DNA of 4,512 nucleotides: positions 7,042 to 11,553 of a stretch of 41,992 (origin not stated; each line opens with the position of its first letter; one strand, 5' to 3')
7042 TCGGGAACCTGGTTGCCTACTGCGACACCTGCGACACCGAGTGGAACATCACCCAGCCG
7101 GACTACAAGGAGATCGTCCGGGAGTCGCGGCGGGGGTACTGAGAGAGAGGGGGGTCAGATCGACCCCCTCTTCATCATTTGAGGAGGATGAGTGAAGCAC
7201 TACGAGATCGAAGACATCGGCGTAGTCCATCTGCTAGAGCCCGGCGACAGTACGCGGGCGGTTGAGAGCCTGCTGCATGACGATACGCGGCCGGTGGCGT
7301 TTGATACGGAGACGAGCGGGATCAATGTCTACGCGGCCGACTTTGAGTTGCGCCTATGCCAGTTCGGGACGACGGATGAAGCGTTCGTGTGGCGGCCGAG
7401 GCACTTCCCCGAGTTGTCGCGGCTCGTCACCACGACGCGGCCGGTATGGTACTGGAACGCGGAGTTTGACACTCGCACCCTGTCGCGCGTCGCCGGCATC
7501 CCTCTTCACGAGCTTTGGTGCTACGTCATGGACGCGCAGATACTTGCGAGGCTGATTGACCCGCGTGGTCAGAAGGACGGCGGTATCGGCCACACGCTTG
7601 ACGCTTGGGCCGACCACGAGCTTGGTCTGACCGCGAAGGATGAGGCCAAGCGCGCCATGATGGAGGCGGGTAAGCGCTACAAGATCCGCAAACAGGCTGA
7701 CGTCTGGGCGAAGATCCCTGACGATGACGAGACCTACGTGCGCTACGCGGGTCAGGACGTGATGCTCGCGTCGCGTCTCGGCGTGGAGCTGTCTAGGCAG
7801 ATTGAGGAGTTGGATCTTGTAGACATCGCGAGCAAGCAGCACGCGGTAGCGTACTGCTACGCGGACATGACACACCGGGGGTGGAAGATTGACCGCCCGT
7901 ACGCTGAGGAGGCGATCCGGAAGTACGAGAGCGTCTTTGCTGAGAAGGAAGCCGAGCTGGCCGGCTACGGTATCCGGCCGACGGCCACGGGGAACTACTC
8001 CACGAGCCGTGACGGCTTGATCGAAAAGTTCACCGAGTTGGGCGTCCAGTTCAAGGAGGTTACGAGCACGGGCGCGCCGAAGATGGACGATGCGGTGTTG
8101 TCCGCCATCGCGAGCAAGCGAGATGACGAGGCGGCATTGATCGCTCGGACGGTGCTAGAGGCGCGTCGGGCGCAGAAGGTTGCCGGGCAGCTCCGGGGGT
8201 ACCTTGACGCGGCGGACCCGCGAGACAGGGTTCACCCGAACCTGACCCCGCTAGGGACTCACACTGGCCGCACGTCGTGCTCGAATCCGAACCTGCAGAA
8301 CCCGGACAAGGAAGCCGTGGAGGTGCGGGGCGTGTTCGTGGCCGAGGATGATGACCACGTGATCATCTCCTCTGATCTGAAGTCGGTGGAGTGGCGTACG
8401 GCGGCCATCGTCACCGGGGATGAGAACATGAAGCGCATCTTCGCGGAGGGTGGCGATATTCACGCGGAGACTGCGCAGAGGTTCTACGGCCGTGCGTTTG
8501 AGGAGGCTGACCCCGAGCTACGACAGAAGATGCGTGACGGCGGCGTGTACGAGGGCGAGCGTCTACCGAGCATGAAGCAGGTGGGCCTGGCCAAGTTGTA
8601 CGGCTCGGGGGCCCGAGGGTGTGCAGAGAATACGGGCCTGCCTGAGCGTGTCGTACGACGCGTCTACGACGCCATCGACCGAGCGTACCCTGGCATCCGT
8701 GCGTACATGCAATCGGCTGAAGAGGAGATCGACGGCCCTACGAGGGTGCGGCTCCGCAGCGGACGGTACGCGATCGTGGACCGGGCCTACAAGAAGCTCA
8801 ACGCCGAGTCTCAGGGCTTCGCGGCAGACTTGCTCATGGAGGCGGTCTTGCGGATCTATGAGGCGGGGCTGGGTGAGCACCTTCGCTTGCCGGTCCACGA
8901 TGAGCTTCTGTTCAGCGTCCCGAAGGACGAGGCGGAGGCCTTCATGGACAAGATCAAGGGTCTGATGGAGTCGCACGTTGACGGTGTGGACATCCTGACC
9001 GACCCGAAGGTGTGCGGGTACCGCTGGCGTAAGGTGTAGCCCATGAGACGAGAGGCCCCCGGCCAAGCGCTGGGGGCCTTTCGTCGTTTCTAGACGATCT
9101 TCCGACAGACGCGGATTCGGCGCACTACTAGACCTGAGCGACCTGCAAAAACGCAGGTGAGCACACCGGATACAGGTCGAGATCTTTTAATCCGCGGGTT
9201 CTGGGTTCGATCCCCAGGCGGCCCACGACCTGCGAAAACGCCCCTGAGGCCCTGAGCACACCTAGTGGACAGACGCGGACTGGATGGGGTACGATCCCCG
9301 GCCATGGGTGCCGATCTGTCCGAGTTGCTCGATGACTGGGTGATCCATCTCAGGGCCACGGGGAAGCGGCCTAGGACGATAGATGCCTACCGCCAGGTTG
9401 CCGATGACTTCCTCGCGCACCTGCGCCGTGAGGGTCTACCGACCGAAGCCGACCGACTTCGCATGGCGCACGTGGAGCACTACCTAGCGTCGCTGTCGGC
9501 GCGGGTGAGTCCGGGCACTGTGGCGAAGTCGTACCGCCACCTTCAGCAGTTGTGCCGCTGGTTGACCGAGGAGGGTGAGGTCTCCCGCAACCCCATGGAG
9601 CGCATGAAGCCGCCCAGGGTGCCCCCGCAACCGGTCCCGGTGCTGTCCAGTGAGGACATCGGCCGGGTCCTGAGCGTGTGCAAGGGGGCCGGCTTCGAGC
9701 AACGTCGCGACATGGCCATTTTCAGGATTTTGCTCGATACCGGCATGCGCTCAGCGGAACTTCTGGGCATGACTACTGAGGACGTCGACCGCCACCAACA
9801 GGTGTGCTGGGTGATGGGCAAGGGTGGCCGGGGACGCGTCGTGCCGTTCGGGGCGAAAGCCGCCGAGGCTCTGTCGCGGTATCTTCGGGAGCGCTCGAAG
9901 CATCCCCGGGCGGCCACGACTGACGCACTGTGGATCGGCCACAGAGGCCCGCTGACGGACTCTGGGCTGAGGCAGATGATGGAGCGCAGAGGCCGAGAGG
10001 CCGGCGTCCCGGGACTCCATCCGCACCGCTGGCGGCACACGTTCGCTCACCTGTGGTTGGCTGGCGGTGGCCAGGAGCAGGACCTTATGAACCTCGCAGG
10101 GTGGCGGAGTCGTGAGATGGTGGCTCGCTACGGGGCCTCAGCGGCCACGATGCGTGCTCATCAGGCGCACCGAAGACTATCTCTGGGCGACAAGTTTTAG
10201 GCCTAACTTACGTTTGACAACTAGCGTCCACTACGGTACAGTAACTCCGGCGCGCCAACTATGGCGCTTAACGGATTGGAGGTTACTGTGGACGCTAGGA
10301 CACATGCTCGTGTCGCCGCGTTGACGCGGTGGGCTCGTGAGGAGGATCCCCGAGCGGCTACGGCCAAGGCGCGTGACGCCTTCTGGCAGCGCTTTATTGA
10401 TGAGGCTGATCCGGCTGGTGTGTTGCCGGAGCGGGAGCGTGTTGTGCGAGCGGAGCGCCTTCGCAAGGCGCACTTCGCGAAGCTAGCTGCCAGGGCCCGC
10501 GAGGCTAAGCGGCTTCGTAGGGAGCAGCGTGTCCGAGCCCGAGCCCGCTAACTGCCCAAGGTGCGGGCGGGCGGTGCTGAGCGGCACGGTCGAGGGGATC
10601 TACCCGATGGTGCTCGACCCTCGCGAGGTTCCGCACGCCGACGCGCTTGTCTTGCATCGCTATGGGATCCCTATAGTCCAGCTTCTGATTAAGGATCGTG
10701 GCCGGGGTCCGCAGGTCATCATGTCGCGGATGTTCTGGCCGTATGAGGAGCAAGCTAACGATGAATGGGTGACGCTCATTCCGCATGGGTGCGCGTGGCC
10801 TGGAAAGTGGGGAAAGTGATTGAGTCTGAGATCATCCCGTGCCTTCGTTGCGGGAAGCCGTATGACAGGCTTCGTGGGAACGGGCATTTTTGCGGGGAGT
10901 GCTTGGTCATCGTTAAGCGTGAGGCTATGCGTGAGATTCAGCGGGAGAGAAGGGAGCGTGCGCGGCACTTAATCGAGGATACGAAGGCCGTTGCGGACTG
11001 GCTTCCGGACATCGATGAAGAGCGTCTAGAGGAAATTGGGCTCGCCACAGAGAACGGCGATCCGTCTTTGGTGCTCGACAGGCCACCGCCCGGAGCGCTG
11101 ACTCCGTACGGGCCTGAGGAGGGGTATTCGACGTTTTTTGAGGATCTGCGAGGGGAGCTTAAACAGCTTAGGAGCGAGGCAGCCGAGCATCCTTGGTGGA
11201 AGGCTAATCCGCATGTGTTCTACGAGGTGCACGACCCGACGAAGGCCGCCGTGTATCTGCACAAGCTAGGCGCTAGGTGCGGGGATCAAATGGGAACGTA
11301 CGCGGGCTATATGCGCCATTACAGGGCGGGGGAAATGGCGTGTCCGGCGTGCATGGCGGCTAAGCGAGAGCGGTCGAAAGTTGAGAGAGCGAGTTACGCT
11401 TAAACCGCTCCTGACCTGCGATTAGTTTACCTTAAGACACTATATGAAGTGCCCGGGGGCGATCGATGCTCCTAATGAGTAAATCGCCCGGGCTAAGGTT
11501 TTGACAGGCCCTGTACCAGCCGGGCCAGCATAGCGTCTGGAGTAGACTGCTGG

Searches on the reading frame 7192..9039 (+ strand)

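Call 78: search_protein_families(library=phrogs, proteins=[window:7192-9039:+], max_evalue=0.001)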
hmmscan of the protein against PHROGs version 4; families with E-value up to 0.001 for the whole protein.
window:7192-9039:+ (615 aa): 7 families
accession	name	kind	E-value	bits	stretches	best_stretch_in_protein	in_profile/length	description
phrog_17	-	DNA, RNA and nucleotide metabolism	3e-96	324.7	1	18-614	656-1232/1445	DNA polymerase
phrog_2573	-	DNA, RNA and nucleotide metabolism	2.2e-19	70.8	1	377-595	4-248/336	DNA polymerase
phrog_10285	-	DNA, RNA and nucleotide metabolism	9.8e-17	62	2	367-509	34-167/321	DNA polymerase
phrog_15971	-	DNA, RNA and nucleotide metabolism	1.2e-14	55.3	1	269-405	49-180/376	DNA polymerase I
phrog_23226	-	DNA, RNA and nucleotide metabolism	0.0002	20.9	1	321-432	268-382/611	DNA polymerase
phrog_9556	-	DNA, RNA and nucleotide metabolism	0.00032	20.8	0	331-370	399-438/441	DNA polymerase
phrog_5995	-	DNA, RNA and nucleotide metabolism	0.00047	20.8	1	535-596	83-148/236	DNA polymerase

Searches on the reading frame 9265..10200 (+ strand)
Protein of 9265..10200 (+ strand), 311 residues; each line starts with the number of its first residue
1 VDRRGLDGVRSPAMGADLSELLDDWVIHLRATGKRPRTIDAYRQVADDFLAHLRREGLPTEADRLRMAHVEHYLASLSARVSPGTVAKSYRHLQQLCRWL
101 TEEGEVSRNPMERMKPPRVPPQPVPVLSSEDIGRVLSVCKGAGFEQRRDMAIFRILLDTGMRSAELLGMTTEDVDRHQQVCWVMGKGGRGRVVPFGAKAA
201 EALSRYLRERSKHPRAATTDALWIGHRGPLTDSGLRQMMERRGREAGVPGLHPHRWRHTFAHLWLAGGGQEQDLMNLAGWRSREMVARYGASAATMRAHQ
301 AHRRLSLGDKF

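Call 78: search_protein_families(library=phrogs, proteins=[window:9265-10200:+], max_evalue=0.001)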
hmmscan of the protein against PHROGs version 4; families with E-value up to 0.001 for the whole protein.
window:9265-10200:+ (311 aa): 3 families
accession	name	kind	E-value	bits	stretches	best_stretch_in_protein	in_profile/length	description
phrog_1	-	integration and excision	2.6e-46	160.1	1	18-299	166-442/611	integrase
phrog_216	-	integration and excision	1.2e-30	107.7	1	87-295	16-227/301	integrase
phrog_5127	-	integration and excision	0.00023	21.8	1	51-180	153-244/355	integrase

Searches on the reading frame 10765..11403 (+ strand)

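Call 78: search_protein_families(library=phrogs, proteins=[window:10765-11403:+], max_evalue=0.001)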
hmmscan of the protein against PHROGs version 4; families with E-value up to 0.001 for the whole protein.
window:10765-11403:+ (212 aa): 2 families
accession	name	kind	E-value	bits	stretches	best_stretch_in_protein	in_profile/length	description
phrog_22267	-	transcription regulation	6.9e-05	24.3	1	174-210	57-93/97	transcriptional regulator WhiB-like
phrog_12112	-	transcription regulation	0.00012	23.4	1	169-207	84-122/130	transcriptional regulator WhiB-like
